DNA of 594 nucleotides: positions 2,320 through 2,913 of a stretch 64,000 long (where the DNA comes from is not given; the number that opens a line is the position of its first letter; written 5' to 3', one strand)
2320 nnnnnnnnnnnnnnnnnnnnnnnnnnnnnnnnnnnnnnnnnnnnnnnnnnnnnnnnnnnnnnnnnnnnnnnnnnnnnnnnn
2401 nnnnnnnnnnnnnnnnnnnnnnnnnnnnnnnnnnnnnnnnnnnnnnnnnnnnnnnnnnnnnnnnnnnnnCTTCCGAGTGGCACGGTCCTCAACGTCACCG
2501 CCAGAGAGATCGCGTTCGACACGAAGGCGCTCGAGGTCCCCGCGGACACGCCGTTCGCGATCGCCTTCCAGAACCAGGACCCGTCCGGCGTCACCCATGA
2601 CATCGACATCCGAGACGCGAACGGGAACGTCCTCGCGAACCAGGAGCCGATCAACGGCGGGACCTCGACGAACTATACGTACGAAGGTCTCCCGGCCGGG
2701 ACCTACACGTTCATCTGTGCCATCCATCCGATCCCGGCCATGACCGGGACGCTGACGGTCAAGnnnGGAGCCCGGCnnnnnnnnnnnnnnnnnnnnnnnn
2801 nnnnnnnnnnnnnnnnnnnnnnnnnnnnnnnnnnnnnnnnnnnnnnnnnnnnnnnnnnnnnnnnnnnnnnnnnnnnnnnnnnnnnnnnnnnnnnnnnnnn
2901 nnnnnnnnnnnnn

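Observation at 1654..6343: The aa3 oxidase operon carries two paralogous type-1-copper cupredoxin domains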

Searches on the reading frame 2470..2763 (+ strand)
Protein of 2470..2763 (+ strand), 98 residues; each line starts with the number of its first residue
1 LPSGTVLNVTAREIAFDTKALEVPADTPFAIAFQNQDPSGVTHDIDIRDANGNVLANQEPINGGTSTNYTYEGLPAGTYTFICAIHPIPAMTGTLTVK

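Call 15: search_solved_structures(query=window:2470-2763:+, max_evalue=10, show_alignments=3)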
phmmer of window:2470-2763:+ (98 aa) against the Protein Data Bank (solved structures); distinct sequences matched with E-value up to 10: 38.
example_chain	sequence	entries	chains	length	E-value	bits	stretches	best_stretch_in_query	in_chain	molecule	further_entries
1ov8_A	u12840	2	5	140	3.3e-05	27.4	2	53-97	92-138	Auracyanin B | PROTEIN (AURACYANIN)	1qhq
5fc9_A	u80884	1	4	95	0.00022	24.7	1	19-89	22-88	Blue (Type 1) copper domain protein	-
2aan_A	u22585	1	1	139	0.00038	24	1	52-97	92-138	auracyanin A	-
6kol_A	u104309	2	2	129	0.007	19.9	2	52-97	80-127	Blue (Type 1) copper domain protein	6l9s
3cvb_A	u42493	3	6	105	0.0084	19.7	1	58-97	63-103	Plastocyanin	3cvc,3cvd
1baw_A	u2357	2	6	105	0.0087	19.6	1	58-97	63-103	PLASTOCYANIN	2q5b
2w88_A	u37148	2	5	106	0.0088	19.6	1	58-97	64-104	PLASTOCYANIN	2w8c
4r0o_A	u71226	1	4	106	0.0099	19.4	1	61-97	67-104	Plastocyanin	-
3bqv_A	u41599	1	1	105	0.012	19.2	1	61-97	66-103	Plastocyanin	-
1fa4_A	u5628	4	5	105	0.013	19.1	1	38-97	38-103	PLASTOCYANIN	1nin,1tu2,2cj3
2gim_A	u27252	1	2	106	0.013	19.1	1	38-97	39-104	Plastocyanin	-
4hcf_A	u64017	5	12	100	0.014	18.9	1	3-98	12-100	Cupredoxin 1 | Cytochrome B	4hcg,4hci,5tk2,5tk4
1kbv_A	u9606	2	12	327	0.029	18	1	29-89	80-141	Major outer membrane protein PAN 1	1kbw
5tb7_A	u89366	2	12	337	0.03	17.9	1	29-89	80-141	Nitrite reductase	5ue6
2bz7_A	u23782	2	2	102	0.036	17.7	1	69-98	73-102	PLASTOCYANIN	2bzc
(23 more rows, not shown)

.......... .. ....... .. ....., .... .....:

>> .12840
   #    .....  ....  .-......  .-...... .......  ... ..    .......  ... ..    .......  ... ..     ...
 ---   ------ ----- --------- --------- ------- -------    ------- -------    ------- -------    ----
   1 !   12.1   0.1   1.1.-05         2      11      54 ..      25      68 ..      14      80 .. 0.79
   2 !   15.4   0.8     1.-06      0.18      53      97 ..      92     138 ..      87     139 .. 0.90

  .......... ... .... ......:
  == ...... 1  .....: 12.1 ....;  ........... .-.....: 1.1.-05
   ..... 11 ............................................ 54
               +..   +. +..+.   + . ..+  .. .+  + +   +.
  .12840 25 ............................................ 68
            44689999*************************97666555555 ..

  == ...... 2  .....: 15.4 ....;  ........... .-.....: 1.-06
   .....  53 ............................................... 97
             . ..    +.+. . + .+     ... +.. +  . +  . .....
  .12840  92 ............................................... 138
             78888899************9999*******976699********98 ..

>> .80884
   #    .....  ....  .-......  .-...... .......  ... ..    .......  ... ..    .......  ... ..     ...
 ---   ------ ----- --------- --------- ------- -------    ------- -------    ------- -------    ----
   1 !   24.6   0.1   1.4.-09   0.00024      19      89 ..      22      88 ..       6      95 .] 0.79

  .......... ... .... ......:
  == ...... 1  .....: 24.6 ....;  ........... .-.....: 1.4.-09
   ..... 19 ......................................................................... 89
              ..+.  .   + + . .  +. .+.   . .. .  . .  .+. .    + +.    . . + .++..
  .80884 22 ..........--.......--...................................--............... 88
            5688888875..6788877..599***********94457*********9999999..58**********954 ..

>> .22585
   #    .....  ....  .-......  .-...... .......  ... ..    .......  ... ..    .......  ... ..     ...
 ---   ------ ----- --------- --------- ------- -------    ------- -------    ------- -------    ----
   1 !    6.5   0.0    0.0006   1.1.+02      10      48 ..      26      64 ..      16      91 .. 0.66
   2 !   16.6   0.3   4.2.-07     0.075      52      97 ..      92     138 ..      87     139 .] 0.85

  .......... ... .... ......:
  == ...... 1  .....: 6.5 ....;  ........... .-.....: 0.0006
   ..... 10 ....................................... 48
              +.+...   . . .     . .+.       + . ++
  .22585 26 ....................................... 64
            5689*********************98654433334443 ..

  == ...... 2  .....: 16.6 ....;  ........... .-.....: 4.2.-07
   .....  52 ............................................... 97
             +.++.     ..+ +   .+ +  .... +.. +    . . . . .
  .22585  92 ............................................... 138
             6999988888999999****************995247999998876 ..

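Call 28: search_protein_representatives(protein=window:2470-2763:+)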
Query: 98 residues. Proteins with E-value up to 0.001 (for the whole library): 1628; up to 1e-10: 372; up to 1e-30: 5. The best 150 are listed.
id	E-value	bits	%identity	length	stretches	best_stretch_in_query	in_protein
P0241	2.5e-44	165.6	47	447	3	6-97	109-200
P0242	1.9e-38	146.7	44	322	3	9-95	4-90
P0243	1.5e-34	134.2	72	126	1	1-98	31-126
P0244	1.8e-32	127.6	41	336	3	11-97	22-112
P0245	4.8e-32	126.2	42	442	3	8-95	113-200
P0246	4.2e-30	120.0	41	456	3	4-97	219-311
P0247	1.9e-29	117.9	61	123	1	2-98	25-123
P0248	2.6e-29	117.5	42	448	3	14-97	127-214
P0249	4.2e-28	113.6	55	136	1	3-97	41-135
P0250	1.2e-27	112.1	55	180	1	4-98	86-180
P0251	1.5e-27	111.8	60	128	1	3-97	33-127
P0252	6.3e-27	109.8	56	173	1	4-97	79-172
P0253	8.4e-27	109.4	57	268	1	6-98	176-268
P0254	1.5e-26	108.7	42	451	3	5-97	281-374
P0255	2.7e-26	107.8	58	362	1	7-98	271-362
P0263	5.9e-24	100.3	50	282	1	3-98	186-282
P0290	7.4e-21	90.4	52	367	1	4-97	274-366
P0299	4.5e-20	87.9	55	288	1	6-98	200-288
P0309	4.5e-19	84.7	40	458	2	3-97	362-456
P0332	8.9e-18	80.5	40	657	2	4-96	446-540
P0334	1.1e-17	80.2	41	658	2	4-93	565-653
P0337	1.8e-17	79.6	55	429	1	7-97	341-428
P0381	1.5e-15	73.3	49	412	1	3-98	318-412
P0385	2.3e-15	72.8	48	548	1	2-97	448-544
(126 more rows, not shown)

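Call 29: search_protein_families(library=pfam, proteins=[P0241, P0253, P0263, P0299, P0337, P0381, P0385, P0332, P0334, P0309], max_evalue=0.001)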
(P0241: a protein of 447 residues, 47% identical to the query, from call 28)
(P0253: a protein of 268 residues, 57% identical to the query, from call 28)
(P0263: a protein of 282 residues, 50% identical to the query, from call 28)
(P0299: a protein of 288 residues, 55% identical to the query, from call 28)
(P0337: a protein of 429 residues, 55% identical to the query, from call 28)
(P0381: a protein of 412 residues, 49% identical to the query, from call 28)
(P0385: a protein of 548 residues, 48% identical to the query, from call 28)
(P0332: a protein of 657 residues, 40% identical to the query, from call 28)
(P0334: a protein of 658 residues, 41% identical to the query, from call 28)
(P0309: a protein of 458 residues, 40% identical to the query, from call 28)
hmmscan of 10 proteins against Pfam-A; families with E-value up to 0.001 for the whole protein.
P0241 (447 aa): 2 families
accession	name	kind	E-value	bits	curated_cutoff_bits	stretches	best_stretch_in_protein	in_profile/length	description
PF13473.12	Cupredoxin_1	-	8.4e-31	106.5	27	3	350-446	17-104/104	Cupredoxin-like domain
PF00127.26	Copper-bind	-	4e-09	37.2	21.2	0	356-445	5-97/99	Copper binding proteins, plastocyanin/azurin family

P0253 (268 aa): 1 family
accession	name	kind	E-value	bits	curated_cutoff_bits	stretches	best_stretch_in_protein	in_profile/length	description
PF13473.12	Cupredoxin_1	-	1.8e-09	38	27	1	178-267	24-104/104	Cupredoxin-like domain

P0263 (282 aa): 2 families
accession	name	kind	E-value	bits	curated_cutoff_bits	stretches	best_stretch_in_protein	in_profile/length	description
PF13473.12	Cupredoxin_1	-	8.4e-10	39.1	27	1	190-280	23-103/104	Cupredoxin-like domain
PF00127.26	Copper-bind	-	3e-07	31.2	21.2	1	188-280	3-97/99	Copper binding proteins, plastocyanin/azurin family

P0299 (288 aa): 4 families
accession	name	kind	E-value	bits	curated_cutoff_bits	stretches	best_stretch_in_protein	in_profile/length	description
PF13473.12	Cupredoxin_1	-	1.6e-15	57.4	27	1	192-287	14-104/104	Cupredoxin-like domain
PF00034.26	Cytochrom_C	-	5.9e-09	37.6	21.3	1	36-134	1-87/90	Cytochrome c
PF13442.11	Cytochrome_CBB3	-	3.2e-06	27.8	27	1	36-96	3-44/68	Cytochrome C oxidase, cbb3-type, subunit III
PF00127.26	Copper-bind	-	4.8e-05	24.1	21.2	1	201-288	5-99/99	Copper binding proteins, plastocyanin/azurin family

P0337 (429 aa): 4 families
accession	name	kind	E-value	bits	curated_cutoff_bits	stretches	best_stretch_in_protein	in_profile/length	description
PF02790.20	COX2_TM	-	3.2e-12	46.9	22.8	1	49-130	6-86/88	Cytochrome C oxidase subunit II, transmembrane domain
PF13473.12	Cupredoxin_1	-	4e-11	43.3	27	1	340-426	22-102/104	Cupredoxin-like domain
PF00116.26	COX2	-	1.5e-10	41.4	22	1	147-219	2-82/120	Cytochrome C oxidase subunit II, periplasmic domain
PF00127.26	Copper-bind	-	0.00047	21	21.2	0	346-429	10-99/99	Copper binding proteins, plastocyanin/azurin family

P0381 (412 aa): 2 families
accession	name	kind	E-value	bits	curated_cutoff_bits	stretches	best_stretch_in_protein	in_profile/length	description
PF13473.12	Cupredoxin_1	-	6.1e-12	45.9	27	1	317-411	18-104/104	Cupredoxin-like domain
PF00127.26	Copper-bind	-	0.00021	22.1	21.2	1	329-412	12-99/99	Copper binding proteins, plastocyanin/azurin family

P0385 (548 aa): 1 family
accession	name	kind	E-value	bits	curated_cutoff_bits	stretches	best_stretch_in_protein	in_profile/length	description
PF13473.12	Cupredoxin_1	-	4.5e-07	30.3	27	1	451-544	21-104/104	Cupredoxin-like domain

P0332 (657 aa): 2 families
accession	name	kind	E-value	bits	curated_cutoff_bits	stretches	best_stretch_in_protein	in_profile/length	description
PF13473.12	Cupredoxin_1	-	9.2e-27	93.6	27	2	442-539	17-102/104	Cupredoxin-like domain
PF00127.26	Copper-bind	-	5.9e-12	46.3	21.2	2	448-541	5-98/99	Copper binding proteins, plastocyanin/azurin family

P0334 (658 aa): 2 families
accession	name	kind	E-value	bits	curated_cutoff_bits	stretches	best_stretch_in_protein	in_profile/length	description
PF13473.12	Cupredoxin_1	-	9.2e-16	58.2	27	2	567-657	22-104/104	Cupredoxin-like domain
PF00127.26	Copper-bind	-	2.1e-06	28.5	21.2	0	464-530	26-95/99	Copper binding proteins, plastocyanin/azurin family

P0309 (458 aa): 6 families
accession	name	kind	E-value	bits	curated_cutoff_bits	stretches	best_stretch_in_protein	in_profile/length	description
PF13473.12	Cupredoxin_1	-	8.6e-30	103.3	27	2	359-456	16-104/104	Cupredoxin-like domain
PF00116.26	COX2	-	8.1e-16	58.5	22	1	163-233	50-120/120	Cytochrome C oxidase subunit II, periplasmic domain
PF06525.17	SoxE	-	9.3e-07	28.9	21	0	433-455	112-134/149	Sulfocyanin (SoxE) domain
PF00127.26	Copper-bind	-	2e-06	28.6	21.2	0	264-350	8-97/99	Copper binding proteins, plastocyanin/azurin family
PF04151.21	PPC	-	5e-06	27.7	25.9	0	277-337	9-67/70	Bacterial pre-peptidase C-terminal domain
PF23509.1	MSMEG_3727_PQQ-assoc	-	0.0009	19.1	27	0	363-458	44-136/152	MSMEG_3727, PQQ-associated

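Call 31: list_cluster_members(proteins=[P0309, P0337, P0299, P0241, P0243, P0247, P0253, P0290, P0255, P0385])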
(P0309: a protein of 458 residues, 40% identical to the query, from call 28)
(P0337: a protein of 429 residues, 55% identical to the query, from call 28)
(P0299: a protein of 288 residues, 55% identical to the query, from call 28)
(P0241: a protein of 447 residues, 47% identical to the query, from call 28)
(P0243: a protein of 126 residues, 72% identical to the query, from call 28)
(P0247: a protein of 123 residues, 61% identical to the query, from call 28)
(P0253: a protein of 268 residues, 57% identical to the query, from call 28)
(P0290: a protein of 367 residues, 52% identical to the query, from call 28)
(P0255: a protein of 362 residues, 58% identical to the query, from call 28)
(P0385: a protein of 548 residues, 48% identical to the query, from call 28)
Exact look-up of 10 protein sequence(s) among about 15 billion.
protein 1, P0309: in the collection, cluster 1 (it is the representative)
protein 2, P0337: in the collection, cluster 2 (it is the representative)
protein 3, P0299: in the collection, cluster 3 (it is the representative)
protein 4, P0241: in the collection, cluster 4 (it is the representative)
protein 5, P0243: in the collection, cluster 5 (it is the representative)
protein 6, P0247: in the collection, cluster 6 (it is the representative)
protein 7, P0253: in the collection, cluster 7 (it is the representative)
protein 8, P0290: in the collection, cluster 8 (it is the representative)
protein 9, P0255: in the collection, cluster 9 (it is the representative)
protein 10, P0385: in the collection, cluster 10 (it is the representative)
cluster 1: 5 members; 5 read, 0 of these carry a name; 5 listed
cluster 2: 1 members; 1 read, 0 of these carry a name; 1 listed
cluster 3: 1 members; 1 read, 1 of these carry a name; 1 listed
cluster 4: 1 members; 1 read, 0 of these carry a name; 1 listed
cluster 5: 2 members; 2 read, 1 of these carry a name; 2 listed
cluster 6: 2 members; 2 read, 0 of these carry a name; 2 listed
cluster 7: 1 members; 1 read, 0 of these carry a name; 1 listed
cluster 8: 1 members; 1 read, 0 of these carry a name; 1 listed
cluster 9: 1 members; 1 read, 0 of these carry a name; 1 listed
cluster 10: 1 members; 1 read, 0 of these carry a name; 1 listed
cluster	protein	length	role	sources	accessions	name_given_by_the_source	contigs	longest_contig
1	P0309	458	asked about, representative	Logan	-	-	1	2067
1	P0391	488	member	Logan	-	-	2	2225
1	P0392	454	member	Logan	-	-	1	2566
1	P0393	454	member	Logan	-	-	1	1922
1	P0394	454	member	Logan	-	-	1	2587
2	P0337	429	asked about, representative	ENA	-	-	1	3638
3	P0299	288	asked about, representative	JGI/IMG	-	mono/diheme cytochrome c family protein/plastocyanin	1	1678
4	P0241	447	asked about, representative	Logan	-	-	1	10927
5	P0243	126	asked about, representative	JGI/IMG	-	plastocyanin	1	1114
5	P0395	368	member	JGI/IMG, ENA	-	-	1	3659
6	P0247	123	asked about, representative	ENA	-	-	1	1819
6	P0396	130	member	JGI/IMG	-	-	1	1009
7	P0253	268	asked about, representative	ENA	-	-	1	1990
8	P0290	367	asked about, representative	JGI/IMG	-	-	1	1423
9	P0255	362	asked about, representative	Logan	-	-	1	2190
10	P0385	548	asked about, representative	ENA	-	-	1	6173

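Call 39: find_homologous_proteins(query=P0299, max_evalue=0.00001)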
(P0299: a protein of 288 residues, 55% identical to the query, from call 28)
Query P0299 (288 aa): 2324 proteins with E <= 0.00001 among 3268 candidates; the best 120 are listed.
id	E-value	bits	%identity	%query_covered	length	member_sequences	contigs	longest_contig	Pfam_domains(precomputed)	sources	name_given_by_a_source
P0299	9.1e-198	674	100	100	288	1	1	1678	PF13473.13,PF13442.12,PF00034.27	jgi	jgi:mono/diheme cytochrome c family protein/plastocyanin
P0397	3.2e-123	429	67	100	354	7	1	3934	PF00127.27,PF13473.13,PF13442.12,PF00034.27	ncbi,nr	ncbi:MAG: cupredoxin domain-containing protein [Chloroflexi bacterium]|nr:cupredoxin domain-containi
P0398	5.7e-120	418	64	100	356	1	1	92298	PF13473.13,PF13442.12,PF00034.27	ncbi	-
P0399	1.1e-119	418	67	100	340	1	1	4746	PF00127.27,PF13473.13,PF13442.12,PF00034.27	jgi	jgi:mono/diheme cytochrome c family protein/plastocyanin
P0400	2.1e-118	413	64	100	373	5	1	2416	PF00127.27,PF13473.13,PF13442.12,PF00034.27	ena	-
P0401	6.6e-118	412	63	100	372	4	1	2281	PF13473.13,PF13442.12,PF00034.27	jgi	jgi:mono/diheme cytochrome c family protein/plastocyanin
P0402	3.2e-117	409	64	100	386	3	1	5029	PF00127.27,PF13473.13,PF13442.12,PF00034.27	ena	-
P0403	4.7e-117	409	64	100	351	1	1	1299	PF13473.13,PF13442.12,PF00034.27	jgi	jgi:plastocyanin/mono/diheme cytochrome c family protein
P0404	4.8e-117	409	62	100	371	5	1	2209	PF13473.13,PF13442.12,PF00034.27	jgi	jgi:mono/diheme cytochrome c family protein/plastocyanin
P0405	6.0e-117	409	62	100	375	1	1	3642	PF00127.27,PF13473.13,PF13442.12,PF00034.27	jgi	jgi:mono/diheme cytochrome c family protein/plastocyanin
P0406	1.0e-116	408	64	100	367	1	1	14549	PF00127.27,PF13473.13,PF13442.12,PF00034.27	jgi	jgi:mono/diheme cytochrome c family protein/plastocyanin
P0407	1.0e-116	408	65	100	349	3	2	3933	PF13473.13,PF13442.12,PF00034.27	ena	-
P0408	1.7e-116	407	63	99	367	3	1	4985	PF13473.13,PF13442.12,PF00034.27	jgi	jgi:mono/diheme cytochrome c family protein/plastocyanin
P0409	1.8e-116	407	64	100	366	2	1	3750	PF00127.27,PF13473.13,PF13442.12,PF00034.27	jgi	jgi:mono/diheme cytochrome c family protein/plastocyanin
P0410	3.0e-116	406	65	100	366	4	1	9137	PF00127.27,PF13473.13,PF13442.12,PF00034.27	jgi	jgi:plastocyanin/mono/diheme cytochrome c family protein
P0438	4.3e-113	396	64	100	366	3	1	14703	PF13473.13,PF13442.12,PF00034.27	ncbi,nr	ncbi:MAG TPA: cupredoxin domain-containing protein [Candidatus Limnocylindrales bacterium]|nr:cupred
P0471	9.9e-112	391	61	100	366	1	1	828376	PF13473.13,PF13442.12,PF00034.27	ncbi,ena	-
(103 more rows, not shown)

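Call 40: find_encoding_contigs(protein=P0438, flank=8000, max_places=1)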
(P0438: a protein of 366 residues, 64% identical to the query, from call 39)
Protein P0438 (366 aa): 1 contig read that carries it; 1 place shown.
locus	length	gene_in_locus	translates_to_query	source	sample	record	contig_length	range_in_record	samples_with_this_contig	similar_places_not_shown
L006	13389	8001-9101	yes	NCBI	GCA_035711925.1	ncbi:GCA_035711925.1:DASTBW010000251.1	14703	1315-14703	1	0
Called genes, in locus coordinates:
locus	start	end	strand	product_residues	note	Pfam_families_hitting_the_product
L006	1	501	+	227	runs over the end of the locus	PF04263:TPK_catalytic, PF04265:TPK_B1_binding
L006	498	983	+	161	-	PF00578:AhpC-TSA, PF08534:Redoxin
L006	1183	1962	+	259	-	PF02585:PIG-L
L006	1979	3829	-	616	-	-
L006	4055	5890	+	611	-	PF12797:Fer4_2 (faint), PF14691:Fer4_20, PF07992:Pyr_redox_2, PF13450:NAD_binding_8 (weak), PF00037:Fer4 (weak), PF12838:Fer4_7, PF13187:Fer4_9 (weak), PF00037:Fer4, +8 more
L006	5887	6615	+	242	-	PF00033:Cytochrome_B, PF14358:DUF4405 (weak), PF13631:Cytochrom_B_N_2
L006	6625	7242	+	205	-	PF00032:Cytochrom_B_C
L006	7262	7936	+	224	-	PF00355:Rieske (weak)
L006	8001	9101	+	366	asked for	PF00034:Cytochrom_C (weak), PF13442:Cytochrome_CBB3 (weak), PF13473:Cupredoxin_1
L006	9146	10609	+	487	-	PF24681:Kelch_KLHDC2_KLHL20_DRC7 (weak), PF01344:Kelch_1 (faint), PF24996:NANM (faint), PF13415:Beta-prop_FBX42 (weak), PF24681:Kelch_KLHDC2_KLHL20_DRC7 (weak)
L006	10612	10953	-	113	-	PF00581:Rhodanese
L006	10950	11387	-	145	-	PF03745:DUF309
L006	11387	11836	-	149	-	PF09969:DUF2203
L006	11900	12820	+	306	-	PF01619:Pro_dh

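Call 41: find_encoding_contigs(protein=P0471, flank=8000, max_places=1)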
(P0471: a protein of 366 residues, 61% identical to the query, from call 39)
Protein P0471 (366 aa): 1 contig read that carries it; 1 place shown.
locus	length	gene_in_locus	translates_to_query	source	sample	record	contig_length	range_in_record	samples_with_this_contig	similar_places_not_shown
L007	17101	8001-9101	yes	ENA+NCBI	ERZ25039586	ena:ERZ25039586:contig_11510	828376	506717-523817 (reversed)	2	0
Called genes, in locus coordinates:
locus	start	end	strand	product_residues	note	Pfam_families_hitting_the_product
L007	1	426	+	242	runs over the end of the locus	PF04263:TPK_catalytic, PF04265:TPK_B1_binding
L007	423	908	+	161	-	PF00578:AhpC-TSA, PF08534:Redoxin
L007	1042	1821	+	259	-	PF02585:PIG-L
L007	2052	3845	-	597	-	-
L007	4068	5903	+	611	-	PF12797:Fer4_2 (faint), PF14691:Fer4_20, PF07992:Pyr_redox_2, PF13450:NAD_binding_8 (weak), PF00037:Fer4 (weak), PF12838:Fer4_7, PF13187:Fer4_9, PF00037:Fer4, +7 more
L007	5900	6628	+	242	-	PF00033:Cytochrome_B, PF14358:DUF4405 (weak), PF13631:Cytochrom_B_N_2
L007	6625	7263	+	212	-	PF00032:Cytochrom_B_C (weak)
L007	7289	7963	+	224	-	PF00355:Rieske (weak)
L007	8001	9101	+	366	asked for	PF00034:Cytochrom_C (weak), PF13442:Cytochrome_CBB3 (weak), PF13473:Cupredoxin_1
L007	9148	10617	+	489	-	PF24681:Kelch_KLHDC2_KLHL20_DRC7 (weak), PF13415:Beta-prop_FBX42 (faint), PF25210:Kelch_FKB95 (weak), PF24996:NANM (faint), PF01344:Kelch_1 (weak), PF24681:Kelch_KLHDC2_KLHL20_DRC7 (weak)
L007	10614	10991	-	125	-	PF00581:Rhodanese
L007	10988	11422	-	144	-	PF03745:DUF309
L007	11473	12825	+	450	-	PF01619:Pro_dh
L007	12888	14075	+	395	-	PF00155:Aminotran_1_2, PF01041:DegT_DnrJ_EryC1, PF01053:Cys_Met_Meta_PP (weak)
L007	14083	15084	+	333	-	PF00389:2-Hacid_dh, PF02826:2-Hacid_dh_C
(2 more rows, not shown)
